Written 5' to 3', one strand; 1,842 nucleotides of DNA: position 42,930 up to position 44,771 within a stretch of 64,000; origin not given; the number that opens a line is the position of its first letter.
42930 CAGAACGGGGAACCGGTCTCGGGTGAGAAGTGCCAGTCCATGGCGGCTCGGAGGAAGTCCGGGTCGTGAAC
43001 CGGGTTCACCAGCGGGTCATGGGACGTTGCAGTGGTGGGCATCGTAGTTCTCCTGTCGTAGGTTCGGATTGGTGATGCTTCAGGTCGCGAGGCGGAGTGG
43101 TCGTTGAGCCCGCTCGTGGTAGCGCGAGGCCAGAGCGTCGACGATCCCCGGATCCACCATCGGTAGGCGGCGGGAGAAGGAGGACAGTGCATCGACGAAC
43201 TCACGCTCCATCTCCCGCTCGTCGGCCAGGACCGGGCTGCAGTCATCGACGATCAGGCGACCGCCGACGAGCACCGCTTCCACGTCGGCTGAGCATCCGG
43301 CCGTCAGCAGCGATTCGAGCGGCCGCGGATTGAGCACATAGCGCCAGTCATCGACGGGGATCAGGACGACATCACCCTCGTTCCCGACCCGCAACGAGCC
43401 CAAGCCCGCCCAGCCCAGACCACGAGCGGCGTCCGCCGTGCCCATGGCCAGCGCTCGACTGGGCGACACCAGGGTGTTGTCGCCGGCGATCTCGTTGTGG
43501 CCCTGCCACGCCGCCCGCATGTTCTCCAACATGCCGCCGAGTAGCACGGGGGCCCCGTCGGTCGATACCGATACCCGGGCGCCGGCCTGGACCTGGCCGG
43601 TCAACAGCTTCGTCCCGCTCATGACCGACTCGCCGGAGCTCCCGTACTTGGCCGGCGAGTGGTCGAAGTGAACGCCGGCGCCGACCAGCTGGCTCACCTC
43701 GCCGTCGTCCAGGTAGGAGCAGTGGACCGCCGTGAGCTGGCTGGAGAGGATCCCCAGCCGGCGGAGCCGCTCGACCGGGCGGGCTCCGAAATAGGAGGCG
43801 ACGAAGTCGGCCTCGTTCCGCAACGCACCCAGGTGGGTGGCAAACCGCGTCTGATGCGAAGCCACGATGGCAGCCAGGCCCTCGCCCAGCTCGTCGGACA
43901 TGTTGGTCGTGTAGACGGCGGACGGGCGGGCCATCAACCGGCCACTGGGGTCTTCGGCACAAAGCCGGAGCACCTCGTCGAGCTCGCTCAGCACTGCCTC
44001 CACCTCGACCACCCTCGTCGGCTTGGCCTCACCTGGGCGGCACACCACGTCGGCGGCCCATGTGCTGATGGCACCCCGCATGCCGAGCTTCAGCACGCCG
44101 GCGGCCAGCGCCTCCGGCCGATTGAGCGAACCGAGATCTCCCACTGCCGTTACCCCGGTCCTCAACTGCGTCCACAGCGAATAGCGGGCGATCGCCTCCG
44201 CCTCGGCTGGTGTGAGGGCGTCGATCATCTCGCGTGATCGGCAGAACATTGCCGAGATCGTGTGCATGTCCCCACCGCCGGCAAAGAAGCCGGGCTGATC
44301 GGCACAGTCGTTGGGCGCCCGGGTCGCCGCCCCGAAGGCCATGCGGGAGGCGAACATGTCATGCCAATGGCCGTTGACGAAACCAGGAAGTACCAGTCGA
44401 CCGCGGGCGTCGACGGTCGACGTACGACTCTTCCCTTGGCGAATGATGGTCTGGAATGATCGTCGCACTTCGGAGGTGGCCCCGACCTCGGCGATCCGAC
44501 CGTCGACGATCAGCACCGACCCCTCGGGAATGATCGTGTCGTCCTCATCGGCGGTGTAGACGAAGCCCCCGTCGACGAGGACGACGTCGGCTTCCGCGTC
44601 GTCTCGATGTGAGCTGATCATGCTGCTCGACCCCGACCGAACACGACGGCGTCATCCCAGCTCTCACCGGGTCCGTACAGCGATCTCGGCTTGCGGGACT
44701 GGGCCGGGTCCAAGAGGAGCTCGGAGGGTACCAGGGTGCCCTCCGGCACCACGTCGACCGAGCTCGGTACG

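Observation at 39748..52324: Candidate benzoxazole-type (3-hydroxyanthranilate-derived) biosynthetic cluster with no PKS, NRPS or carrier protein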

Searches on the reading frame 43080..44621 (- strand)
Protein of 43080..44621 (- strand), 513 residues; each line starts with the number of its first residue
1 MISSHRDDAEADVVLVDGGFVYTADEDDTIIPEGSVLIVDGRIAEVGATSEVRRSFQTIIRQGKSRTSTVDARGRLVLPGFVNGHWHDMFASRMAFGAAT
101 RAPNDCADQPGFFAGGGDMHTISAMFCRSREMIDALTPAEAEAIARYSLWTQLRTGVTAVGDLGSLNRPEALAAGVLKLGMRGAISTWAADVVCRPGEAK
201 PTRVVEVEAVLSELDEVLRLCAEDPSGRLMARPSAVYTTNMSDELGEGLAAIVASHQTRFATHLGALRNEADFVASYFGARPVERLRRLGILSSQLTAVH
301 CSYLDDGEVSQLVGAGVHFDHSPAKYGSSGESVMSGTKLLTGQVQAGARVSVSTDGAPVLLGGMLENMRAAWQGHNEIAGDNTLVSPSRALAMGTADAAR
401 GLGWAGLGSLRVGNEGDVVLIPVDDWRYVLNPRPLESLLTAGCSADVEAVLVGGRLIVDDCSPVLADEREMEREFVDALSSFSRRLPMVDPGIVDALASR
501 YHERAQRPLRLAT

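Call 5: search_protein_families(library=pfam, proteins=[window:43080-44621:-])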
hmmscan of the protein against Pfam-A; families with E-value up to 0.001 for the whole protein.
window:43080-44621:- (513 aa): 3 families
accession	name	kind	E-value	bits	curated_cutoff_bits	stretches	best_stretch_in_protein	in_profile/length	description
PF01979.26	Amidohydro_1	-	2.1e-19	70.4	25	1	76-456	1-344/345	Amidohydrolase family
PF07969.17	Amidohydro_3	-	1.5e-10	41.6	29.7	2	69-92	2-25/472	Amidohydrolase family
PF22039.1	HUTI_composite_bact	-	0.00027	20.9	25.5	1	36-55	3-22/26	Imidazolonepropionase-like composite domain, bacteria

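Call 8: search_solved_structures(query=window:43080-44621:-, max_evalue=0.001, show_alignments=1)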
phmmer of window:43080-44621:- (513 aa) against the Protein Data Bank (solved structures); distinct sequences matched with E-value up to 0.001: 20.
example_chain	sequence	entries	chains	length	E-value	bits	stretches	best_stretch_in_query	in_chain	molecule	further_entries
6sj0_A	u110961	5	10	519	7e-130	437.5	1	15-496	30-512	Amidohydrolase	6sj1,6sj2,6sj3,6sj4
4dyk_A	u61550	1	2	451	1.8e-17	66.8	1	151-470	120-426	AMIDOHYDROLASE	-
4gbd_A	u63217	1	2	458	1.8e-17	66.7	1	151-470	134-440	Putative uncharacterized protein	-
4f0r_A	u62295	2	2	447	1.5e-16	63.7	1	231-472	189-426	5-methylthioadenosine/S-adenosylhomocysteine deaminase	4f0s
4v1x_A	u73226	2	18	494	2.8e-15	59.5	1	225-471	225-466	ATRAZINE CHLOROHYDROLASE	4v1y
4dzh_A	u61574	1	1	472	2.7e-14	56.3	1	223-435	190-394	AMIDOHYDROLASE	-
5hmf_A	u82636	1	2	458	3.9e-11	45.9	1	226-469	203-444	Triazine hydrolase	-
5hme_A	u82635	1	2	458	4.4e-11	45.7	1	226-469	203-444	Triazine hydrolase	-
3hpa_A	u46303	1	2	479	8.4e-11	44.8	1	23-424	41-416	AMIDOHYDROLASE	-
3lsb_A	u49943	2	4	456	1.3e-10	44.1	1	242-469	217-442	Triazine hydrolase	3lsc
5hmd_A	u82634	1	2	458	1.4e-10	44.1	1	241-469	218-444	Triazine hydrolase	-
3ls9_A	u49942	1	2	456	1.5e-10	44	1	242-469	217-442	Triazine hydrolase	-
4l9x_A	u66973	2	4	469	1.7e-10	43.8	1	242-469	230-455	Triazine hydrolase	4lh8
3lnp_A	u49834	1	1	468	6.8e-10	41.8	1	263-460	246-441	Amidohydrolase family Protein OLEI01672_1_465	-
7ww2_A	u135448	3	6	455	2.7e-08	36.5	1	68-427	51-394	8-oxoguanine deaminase | Hydroxydechloroatrazine ethylaminohydrolase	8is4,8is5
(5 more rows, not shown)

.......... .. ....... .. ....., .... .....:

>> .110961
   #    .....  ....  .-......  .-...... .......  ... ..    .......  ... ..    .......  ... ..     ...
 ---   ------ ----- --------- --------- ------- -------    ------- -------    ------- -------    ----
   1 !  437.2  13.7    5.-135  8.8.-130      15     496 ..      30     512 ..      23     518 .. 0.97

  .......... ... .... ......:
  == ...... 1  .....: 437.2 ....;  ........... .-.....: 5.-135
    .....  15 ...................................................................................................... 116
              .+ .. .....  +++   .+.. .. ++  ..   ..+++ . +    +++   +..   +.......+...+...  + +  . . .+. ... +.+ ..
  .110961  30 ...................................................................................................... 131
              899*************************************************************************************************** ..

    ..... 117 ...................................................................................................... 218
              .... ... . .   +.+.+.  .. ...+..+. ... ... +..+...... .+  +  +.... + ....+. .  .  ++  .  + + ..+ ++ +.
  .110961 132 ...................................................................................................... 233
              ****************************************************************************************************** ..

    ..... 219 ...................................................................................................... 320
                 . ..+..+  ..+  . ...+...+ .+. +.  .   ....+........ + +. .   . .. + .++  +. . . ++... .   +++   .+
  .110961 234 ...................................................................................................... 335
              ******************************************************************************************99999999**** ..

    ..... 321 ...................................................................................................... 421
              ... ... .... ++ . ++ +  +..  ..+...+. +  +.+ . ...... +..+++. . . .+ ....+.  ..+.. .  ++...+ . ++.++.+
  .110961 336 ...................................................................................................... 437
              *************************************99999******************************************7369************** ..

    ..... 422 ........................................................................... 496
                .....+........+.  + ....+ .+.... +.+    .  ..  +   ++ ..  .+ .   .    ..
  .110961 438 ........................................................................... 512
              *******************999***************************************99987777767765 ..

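Call 10: search_protein_families(library=ncbifam, proteins=[window:43080-44621:-], max_evalue=0.01)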
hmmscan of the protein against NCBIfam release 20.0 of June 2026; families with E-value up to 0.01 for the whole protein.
window:43080-44621:- (513 aa): 29 families (the best 25 are shown)
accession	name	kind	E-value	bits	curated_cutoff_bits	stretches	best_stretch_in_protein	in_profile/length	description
NF006055.0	PRK08203.1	equivalog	1.8e-36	125.6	532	1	12-476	5-444/455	8-oxoguanine deaminase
NF005557.0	PRK07228.1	equivalog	2.5e-34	118.8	522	2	135-483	93-438/445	5'-deoxyadenosine deaminase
NF006056.0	PRK08204.1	subfamily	1.5e-31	109.7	391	2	136-482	96-440/449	hypothetical protein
NF006549.0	PRK09045.1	equivalog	1.2e-29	103.3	540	1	151-473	121-430/444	TRZ/ATZ family hydrolase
NF004701.0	PRK06038.1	equivalog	2.2e-28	99.1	609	2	147-473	106-417/432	N-ethylammeline chlorohydrolase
NF009059.0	PRK12393.1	equivalog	2e-24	86.2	543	1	134-482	100-455/460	amidohydrolase family protein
NF006681.0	PRK09229.1-2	equivalog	4.7e-24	84.9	362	2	249-467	217-434/451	formimidoylglutamate deiminase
NF006252.0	PRK08393.1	equivalog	6.8e-22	78.1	617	1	148-471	104-412/424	N-ethylammeline chlorohydrolase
NF004801.0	PRK06151.1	subfamily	1.4e-21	76.9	416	1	24-472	15-452/491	chlorohydrolase family protein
NF012037.0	PRK15493.1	equivalog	1e-18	67.4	779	1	132-463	93-414/435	bifunctional S-methyl-5'-thioadenosine deaminase/S-adenosylhomocysteine deaminase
TIGR02022.1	hutF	equivalog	2.8e-17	62.6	413.05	1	247-480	216-451/455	formimidoylglutamate deiminase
TIGR03314.1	Se_ssnA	subfamily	2.5e-16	59.5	455.5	1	18-470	5-425/441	putative selenium metabolism protein SsnA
NF004995.0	PRK06380.1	subfamily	2.8e-16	59.5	567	1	231-456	175-397/418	metal-dependent hydrolase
NF005540.0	PRK07203.1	equivalog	2.4e-15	56.1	444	1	14-476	2-432/444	putative aminohydrolase SsnA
NF006679.0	PRK09228.1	subfamily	3.8e-15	55.6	351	2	248-422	215-386/433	guanine deaminase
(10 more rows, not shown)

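Call 11: find_related_loci(query=window:43080-44621:-, collection=genome_contigs, flank=10000)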
Query window:43080-44621:- (513 aa) in genome_contigs; peptide patterns used: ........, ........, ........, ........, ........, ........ (x = any residue, [..] = any of these).
53 stretches matched a pattern; 6 encode a relative of the query (tblastn E <= 1e-3); 6 distinct loci.
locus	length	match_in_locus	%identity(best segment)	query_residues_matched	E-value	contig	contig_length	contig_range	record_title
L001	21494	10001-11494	49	1-497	2e-143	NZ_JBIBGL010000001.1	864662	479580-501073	Embleya sp. NPDC008237 NPDC008237_171_C5.ctg-0001, whole genome shotgun sequence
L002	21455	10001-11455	49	14-497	9e-142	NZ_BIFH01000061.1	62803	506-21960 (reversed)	Embleya hyalina strain NBRC 13850 sequence61, whole genome shotgun sequence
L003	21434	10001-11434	50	13-493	5e-140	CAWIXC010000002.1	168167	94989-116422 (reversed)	MAG: uncultured Actinomycetes bacterium isolate MFD04935.bin.2.5 genome assembly, contig: contig_11628, whole genome sho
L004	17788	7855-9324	53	2-490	3e-152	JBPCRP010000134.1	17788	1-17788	MAG: Propionibacteriaceae bacterium isolate TH_ant_mag_237 k127_9007275, whole genome shotgun sequence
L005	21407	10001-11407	47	15-486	6e-130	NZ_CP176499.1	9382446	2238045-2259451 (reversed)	Amycolatopsis sp. GA6-003 chromosome, complete genome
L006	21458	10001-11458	46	11-498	2e-127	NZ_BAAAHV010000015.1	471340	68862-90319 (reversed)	Amycolatopsis albidoflavus strain JCM 11300 sequence15, whole genome shotgun sequence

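Call 12: find_encoding_contigs(protein=window:43080-44621:-, flank=10000, max_places=6)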
Protein window:43080-44621:- (513 aa): 2 contigs read that carry it; 2 places shown.
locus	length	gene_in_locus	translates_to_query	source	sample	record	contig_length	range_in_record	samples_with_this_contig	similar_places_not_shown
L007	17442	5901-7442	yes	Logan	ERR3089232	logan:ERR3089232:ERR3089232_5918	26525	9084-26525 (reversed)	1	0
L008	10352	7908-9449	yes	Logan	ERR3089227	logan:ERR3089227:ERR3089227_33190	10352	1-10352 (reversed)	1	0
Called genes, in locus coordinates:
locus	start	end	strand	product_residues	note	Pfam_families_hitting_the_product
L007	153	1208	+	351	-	PF00793:DAHP_synth_1, PF03102:NeuB (weak)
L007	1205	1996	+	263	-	PF00106:adh_short, PF01370:Epimerase, PF08659:KR, PF13561:adh_short_C2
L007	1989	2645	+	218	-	PF00857:Isochorismatase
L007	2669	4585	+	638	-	PF00425:Chorismate_bind, PF00117:GATase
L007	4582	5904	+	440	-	PF00501:AMP-binding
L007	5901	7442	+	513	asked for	PF01979:Amidohydro_1, PF07969:Amidohydro_3 (faint)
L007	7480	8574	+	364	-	PF00501:AMP-binding (faint)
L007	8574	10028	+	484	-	PF00171:Aldedh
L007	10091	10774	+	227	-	-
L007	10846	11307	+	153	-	PF08327:AHSA1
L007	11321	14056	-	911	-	-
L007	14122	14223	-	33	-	-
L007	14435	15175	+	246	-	PF00196:GerE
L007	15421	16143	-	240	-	PF06468:Spond_N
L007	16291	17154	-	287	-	PF03009:GDPD, PF13653:GDPD_2 (weak)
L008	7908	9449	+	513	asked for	PF01979:Amidohydro_1, PF07969:Amidohydro_3 (faint)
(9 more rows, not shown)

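Call 24: find_homologous_proteins(query=window:43080-44621:-, max_evalue=1e-30)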
Query window:43080-44621:- (513 aa): 145 proteins with E <= 1e-30 among 8000 candidates; the best 120 are listed.
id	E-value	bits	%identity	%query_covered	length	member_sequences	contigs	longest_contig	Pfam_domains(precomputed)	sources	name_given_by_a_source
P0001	0.0e+0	1128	99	100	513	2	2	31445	PF07969.18,PF01979.27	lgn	-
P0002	1.9e-199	682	66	94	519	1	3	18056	PF07969.18,PF01979.27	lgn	-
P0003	6.1e-196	670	62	97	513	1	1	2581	PF07969.18,PF01979.27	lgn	-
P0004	2.7e-189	648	61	95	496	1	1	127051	PF07969.18,PF01979.27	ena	-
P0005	3.3e-187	642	60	95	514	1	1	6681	PF07969.18,PF01979.27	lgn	-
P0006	4.1e-183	628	58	97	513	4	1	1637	PF07969.18,PF22039.2,PF01979.27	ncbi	-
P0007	5.2e-183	628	60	95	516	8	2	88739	PF07969.18,PF01979.27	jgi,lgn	jgi:cytosine/adenosine deaminase-related metal-dependent hydrolase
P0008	8.0e-176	604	58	95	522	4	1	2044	PF07969.18,PF01979.27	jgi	jgi:5-methylthioadenosine/S-adenosylhomocysteine deaminase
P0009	4.8e-174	598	57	95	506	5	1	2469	PF07969.18,PF01979.27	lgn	-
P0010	2.2e-172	593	58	97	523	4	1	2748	PF07969.18,PF01979.27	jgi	-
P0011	3.5e-170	585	57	97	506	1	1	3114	PF07969.18,PF01979.27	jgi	jgi:cytosine/adenosine deaminase-related metal-dependent hydrolase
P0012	4.6e-167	575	57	95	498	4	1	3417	PF07969.18,PF01979.27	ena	-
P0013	1.0e-166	574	55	96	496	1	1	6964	PF07969.18,PF01979.27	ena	-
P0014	4.5e-166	572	55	94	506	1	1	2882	PF07969.18,PF01979.27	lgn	-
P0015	1.5e-163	563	56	93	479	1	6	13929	PF07969.18,PF01979.27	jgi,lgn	jgi:5-methylthioadenosine/S-adenosylhomocysteine deaminase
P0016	1.5e-161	557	54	94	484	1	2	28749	PF07969.18,PF01979.27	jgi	jgi:cytosine/adenosine deaminase-related metal-dependent hydrolase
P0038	1.0e-147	511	59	77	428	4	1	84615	PF07969.18,PF01979.27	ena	-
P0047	1.2e-144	501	49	96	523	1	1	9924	PF07969.18,PF01979.27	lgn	-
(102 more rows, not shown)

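Call 25: find_encoding_contigs(protein=P0004, flank=10000, max_places=2)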
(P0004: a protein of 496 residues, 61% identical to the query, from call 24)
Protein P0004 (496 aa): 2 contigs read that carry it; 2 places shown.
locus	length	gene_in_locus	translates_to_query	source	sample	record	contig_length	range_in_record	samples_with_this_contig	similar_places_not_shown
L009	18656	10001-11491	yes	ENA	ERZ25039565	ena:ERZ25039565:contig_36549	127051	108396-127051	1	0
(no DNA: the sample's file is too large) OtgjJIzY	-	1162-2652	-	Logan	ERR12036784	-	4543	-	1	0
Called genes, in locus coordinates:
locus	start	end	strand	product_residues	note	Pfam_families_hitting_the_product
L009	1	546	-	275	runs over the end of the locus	-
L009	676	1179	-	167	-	PF01613:Flavin_Reduct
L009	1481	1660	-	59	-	-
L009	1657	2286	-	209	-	PF04542:Sigma70_r2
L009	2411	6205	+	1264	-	PF00486:Trans_reg_C, PF03704:BTAD, PF13424:TPR_12 (faint), PF13191:AAA_16, PF13401:AAA_22 (faint)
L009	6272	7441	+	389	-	-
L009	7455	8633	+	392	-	PF00881:Nitroreductase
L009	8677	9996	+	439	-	PF00501:AMP-binding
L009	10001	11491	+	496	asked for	PF01979:Amidohydro_1, PF07969:Amidohydro_3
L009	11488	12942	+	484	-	PF01494:FAD_binding_3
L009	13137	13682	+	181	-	PF04264:YceI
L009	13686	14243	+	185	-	PF02525:Flavodoxin_2, PF03358:FMN_red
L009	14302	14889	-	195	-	PF00117:GATase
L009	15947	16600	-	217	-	PF00857:Isochorismatase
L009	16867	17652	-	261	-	PF00106:adh_short, PF08659:KR, PF23441:SDR (weak), PF01370:Epimerase, PF13561:adh_short_C2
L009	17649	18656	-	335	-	?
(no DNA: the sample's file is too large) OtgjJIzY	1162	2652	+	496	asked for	PF01979:Amidohydro_1, PF07969:Amidohydro_3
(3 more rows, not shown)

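Call 26: find_encoding_contigs(protein=P0007, flank=10000, max_places=2)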
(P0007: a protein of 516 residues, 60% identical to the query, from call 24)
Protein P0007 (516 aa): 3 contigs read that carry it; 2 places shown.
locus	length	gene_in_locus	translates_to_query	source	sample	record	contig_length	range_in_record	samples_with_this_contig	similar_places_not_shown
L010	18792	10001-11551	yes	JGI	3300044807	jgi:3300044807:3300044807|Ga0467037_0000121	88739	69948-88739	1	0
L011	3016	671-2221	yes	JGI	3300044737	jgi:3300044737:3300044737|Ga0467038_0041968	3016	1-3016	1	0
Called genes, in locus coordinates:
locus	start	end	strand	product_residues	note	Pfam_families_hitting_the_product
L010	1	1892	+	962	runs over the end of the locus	PF07690:MFS_1, PF13458:Peripla_BP_6, PF01094:ANF_receptor (weak)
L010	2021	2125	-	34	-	-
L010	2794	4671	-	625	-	PF07732:Cu-oxidase_3 (weak), PF07731:Cu-oxidase_2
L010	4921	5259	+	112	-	-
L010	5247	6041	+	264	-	PF00106:adh_short, PF01370:Epimerase (weak), PF08659:KR, PF13561:adh_short_C2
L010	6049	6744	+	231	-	PF00857:Isochorismatase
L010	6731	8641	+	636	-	PF00425:Chorismate_bind, PF00117:GATase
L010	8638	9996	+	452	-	PF00501:AMP-binding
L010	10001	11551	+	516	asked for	PF01979:Amidohydro_1, PF07969:Amidohydro_3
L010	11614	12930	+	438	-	PF00501:AMP-binding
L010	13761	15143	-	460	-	PF00171:Aldedh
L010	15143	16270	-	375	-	PF00501:AMP-binding (faint)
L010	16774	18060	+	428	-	PF01474:DAHP_synth_2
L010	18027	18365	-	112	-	-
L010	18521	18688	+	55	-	-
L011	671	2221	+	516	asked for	PF01979:Amidohydro_1, PF07969:Amidohydro_3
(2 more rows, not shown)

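Call 27: find_encoding_contigs(protein=P0002, flank=10000, max_places=2)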
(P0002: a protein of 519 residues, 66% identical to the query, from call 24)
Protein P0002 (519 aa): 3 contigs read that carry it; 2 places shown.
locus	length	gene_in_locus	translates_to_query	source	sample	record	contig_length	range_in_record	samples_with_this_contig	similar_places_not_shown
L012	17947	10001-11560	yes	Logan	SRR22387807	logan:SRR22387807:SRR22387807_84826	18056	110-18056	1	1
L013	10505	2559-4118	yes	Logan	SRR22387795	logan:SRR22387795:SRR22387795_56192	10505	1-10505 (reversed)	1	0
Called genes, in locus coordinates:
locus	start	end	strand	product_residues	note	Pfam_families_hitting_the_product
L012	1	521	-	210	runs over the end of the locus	?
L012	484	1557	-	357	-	PF04055:Radical_SAM, PF06968:BATS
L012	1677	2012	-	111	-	-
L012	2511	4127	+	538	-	PF01266:DAO (faint), PF01494:FAD_binding_3, PF07992:Pyr_redox_2 (faint), PF21274:Rng_hyd_C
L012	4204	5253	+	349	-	PF00793:DAHP_synth_1, PF03102:NeuB (weak)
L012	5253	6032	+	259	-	PF00106:adh_short, PF08659:KR, PF13561:adh_short_C2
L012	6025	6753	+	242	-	-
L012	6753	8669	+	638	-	PF00425:Chorismate_bind, PF00117:GATase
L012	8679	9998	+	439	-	PF00501:AMP-binding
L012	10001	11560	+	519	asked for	PF01979:Amidohydro_1, PF07969:Amidohydro_3 (weak)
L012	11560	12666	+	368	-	-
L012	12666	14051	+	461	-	PF00171:Aldedh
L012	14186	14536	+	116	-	-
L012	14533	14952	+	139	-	PF12840:HTH_20, PF24034:DUF7343 (weak), PF01022:HTH_5, PF08279:HTH_11 (weak), PF12802:MarR_2 (weak), PF01047:MarR (weak)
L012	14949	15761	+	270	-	-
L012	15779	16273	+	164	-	PF08327:AHSA1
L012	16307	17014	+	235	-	PF00196:GerE, PF08281:Sigma70_r4_2 (weak)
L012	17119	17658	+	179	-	PF04264:YceI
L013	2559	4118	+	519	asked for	PF01979:Amidohydro_1, PF07969:Amidohydro_3 (weak)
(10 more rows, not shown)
